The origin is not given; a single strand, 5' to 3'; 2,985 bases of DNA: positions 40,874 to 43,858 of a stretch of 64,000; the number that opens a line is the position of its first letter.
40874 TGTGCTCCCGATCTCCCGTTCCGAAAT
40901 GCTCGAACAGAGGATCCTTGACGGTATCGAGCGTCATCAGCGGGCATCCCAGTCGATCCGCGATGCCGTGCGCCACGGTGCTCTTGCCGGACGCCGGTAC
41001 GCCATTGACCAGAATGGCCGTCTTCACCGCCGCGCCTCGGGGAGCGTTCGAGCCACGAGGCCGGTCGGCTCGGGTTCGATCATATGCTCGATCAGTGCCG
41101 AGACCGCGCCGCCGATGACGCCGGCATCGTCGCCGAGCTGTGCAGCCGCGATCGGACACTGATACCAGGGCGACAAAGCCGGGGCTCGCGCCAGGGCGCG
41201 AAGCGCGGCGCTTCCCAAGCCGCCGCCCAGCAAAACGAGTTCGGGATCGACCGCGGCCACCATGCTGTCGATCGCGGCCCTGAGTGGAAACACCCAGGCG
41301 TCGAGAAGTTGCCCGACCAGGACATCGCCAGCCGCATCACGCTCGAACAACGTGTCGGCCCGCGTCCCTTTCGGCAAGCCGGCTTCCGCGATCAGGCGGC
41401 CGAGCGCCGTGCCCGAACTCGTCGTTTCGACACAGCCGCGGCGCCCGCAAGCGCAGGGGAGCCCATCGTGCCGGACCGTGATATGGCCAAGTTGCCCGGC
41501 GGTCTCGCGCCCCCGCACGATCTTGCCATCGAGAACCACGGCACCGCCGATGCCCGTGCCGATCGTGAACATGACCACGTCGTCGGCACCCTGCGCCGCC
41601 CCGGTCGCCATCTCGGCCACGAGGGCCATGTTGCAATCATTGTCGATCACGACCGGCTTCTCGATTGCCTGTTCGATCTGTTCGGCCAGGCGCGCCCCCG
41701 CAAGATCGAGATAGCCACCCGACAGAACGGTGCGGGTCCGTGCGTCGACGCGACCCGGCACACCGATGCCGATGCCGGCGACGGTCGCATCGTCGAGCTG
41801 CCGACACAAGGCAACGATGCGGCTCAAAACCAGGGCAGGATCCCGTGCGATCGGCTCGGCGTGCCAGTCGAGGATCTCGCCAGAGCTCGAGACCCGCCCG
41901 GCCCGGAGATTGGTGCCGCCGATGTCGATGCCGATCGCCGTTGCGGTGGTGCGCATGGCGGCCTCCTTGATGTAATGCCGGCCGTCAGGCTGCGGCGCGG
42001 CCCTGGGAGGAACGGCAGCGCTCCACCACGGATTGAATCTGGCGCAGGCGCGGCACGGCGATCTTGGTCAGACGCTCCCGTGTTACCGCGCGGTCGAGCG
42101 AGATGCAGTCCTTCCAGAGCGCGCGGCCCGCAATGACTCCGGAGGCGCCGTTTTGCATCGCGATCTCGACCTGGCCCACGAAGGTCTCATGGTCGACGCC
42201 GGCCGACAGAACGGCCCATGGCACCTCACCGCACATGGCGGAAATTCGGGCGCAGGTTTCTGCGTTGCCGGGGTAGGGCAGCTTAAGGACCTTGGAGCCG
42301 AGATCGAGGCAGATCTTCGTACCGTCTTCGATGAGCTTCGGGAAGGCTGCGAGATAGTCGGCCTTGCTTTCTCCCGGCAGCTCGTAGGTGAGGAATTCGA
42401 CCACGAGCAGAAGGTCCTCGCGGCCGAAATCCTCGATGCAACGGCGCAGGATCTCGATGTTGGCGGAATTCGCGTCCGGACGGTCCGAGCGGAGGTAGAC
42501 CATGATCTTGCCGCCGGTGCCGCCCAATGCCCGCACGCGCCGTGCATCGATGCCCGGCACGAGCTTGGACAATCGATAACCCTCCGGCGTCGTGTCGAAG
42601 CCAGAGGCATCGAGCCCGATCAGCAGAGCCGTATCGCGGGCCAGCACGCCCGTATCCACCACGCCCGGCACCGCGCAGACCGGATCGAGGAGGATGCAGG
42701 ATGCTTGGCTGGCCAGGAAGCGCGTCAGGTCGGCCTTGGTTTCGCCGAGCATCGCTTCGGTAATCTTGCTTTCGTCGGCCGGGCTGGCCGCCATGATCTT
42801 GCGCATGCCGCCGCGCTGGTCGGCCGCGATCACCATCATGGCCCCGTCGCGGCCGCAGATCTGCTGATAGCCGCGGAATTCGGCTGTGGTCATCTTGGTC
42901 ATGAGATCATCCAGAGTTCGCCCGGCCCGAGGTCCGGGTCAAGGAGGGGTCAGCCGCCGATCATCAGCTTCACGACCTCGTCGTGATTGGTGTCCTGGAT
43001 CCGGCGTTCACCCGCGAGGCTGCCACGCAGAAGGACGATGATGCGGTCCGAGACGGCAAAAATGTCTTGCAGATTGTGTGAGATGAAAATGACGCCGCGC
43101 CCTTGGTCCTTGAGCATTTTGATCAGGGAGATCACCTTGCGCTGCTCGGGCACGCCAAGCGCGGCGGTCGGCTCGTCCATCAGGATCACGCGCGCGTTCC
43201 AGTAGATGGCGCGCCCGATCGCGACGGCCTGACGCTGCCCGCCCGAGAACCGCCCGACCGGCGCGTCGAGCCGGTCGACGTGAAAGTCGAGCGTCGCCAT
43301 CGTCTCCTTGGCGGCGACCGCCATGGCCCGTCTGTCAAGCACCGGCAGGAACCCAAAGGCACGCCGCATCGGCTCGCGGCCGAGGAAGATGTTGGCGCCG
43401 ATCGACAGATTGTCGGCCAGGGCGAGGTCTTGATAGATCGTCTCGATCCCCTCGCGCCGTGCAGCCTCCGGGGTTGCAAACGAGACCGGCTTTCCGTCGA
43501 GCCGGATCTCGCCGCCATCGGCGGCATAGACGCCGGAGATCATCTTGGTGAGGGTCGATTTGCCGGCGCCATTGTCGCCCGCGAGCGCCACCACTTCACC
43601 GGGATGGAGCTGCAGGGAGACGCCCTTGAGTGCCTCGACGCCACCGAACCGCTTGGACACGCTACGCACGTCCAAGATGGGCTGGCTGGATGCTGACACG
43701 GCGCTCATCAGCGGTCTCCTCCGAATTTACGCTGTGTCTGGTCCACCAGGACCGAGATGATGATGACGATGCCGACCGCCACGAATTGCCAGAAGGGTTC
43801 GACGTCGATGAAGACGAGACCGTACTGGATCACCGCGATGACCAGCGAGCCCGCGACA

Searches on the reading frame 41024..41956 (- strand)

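Call 66: search_protein_families(library=pfam, proteins=[window:41024-41956:-], max_evalue=0.001)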
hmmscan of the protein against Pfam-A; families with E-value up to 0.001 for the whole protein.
window:41024-41956:- (310 aa): 1 family
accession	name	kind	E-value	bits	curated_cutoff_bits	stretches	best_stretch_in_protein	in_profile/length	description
PF00480.26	ROK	-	2.1e-51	175.6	22.9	1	8-285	2-289/294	ROK family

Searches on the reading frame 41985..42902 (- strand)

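Call 66: search_protein_families(library=pfam, proteins=[window:41985-42902:-], max_evalue=0.001)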
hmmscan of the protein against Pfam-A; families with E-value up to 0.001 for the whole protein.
window:41985-42902:- (305 aa): 1 family
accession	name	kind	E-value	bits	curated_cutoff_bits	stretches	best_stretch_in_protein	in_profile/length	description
PF01791.15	DeoC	-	2.4e-18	67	23.8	1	23-264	2-228/229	DeoC/LacD family aldolase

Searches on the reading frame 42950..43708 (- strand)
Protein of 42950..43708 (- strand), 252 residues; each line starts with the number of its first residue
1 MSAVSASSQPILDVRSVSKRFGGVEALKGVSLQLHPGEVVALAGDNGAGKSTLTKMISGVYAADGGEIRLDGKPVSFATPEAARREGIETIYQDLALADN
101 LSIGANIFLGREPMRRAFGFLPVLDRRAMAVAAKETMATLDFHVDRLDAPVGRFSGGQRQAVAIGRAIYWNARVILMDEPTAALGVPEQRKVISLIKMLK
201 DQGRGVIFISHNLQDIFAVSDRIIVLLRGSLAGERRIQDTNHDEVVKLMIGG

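Call 66: search_protein_families(library=pfam, proteins=[window:42950-43708:-], max_evalue=0.001)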
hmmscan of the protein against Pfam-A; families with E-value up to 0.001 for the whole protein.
window:42950-43708:- (252 aa): 3 families
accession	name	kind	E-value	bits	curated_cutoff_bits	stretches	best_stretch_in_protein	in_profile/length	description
PF00005.33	ABC_tran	-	1.1e-31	110.7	25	1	27-182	1-137/137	ABC transporter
PF13304.12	AAA_21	-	3.3e-05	24.5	27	0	40-84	2-59/304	AAA domain, putative AbiEii toxin, Type IV TA system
PF09818.15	ABC_ATPase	-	0.00011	21.8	23.2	0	151-225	155-245/283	P-loop domain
